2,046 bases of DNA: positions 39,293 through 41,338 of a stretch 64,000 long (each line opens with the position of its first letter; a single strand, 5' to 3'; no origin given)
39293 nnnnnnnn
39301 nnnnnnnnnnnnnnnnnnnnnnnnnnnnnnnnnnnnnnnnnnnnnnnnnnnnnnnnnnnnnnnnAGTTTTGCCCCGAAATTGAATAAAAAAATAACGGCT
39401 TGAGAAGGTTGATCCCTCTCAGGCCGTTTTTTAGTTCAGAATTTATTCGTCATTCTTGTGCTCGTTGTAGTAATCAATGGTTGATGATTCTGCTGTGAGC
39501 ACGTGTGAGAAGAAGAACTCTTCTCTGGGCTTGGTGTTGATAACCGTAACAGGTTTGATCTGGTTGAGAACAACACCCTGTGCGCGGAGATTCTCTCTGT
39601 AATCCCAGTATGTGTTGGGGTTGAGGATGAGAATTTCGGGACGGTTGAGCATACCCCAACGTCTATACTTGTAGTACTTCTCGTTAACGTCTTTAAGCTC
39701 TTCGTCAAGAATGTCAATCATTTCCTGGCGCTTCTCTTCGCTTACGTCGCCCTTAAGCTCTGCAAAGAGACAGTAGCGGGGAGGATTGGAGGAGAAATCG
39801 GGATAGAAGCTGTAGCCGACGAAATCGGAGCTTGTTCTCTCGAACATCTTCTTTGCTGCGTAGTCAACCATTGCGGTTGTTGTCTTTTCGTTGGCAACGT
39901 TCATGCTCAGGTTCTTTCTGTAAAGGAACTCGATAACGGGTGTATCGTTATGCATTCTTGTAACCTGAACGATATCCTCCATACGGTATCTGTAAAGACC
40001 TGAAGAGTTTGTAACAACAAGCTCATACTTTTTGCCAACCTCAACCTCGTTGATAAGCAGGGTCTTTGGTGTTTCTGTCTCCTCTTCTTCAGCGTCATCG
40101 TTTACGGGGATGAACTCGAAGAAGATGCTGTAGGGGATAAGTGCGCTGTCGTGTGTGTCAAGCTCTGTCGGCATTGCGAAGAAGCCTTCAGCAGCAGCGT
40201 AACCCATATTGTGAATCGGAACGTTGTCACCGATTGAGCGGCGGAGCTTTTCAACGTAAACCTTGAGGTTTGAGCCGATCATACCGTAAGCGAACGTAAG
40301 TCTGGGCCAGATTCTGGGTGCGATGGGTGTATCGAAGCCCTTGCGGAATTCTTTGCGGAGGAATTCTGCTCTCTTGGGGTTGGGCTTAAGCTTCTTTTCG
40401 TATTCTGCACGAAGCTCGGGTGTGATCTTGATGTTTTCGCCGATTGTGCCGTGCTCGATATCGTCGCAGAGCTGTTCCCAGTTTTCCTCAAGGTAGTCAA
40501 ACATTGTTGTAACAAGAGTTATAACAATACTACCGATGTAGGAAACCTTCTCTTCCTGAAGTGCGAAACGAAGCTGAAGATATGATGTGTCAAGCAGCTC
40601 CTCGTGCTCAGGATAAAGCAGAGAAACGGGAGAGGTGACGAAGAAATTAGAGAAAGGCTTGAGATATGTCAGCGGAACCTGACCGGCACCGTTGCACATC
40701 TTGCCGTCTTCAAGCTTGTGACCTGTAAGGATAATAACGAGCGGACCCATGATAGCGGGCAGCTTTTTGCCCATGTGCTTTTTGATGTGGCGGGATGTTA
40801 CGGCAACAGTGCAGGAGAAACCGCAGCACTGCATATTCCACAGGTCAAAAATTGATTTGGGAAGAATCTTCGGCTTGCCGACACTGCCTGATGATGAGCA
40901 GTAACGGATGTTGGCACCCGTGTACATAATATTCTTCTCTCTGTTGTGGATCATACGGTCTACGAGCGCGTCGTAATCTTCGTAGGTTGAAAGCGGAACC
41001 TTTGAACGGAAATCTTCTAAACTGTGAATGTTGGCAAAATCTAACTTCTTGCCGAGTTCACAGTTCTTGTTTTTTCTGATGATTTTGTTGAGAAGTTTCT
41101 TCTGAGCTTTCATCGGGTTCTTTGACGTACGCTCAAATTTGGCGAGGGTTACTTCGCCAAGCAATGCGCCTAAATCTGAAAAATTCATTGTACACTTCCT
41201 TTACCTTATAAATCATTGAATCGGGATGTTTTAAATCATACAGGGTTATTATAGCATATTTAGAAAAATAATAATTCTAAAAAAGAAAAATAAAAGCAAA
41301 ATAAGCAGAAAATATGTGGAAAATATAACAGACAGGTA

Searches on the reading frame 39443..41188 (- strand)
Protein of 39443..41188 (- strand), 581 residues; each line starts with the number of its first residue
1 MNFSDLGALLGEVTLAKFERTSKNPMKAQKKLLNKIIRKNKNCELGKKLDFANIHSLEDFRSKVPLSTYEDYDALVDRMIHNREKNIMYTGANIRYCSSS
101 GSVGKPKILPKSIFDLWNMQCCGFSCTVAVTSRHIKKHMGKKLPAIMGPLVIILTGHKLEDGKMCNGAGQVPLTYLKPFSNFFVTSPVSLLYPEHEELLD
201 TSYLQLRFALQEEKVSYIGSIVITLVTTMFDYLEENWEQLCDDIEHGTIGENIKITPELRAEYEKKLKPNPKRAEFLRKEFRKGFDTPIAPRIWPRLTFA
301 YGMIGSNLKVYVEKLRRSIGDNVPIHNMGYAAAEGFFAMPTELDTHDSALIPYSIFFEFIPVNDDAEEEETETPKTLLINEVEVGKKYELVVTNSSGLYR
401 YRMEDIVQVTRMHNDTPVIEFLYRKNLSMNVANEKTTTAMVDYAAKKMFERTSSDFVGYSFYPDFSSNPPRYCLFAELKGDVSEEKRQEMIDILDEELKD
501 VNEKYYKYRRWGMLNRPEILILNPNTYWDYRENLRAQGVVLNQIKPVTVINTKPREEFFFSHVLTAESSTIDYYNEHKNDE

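Call 10: search_protein_families(library=pfam, proteins=[window:39443-41188:-])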
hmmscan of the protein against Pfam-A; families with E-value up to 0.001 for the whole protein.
window:39443-41188:- (581 aa): 3 families
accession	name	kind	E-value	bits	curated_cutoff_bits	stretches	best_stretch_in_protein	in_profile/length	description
PF03321.19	GH3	-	2.1e-68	231.2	23.6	1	15-323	2-302/304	GH3 family N-terminal domain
PF23571.1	GH3_M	-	5e-28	97.5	23.6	1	349-424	2-75/75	GH3 family central domain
PF23572.1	GH3_C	-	4.9e-21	76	23.6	1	441-553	3-118/119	GH3 family C-terminal domain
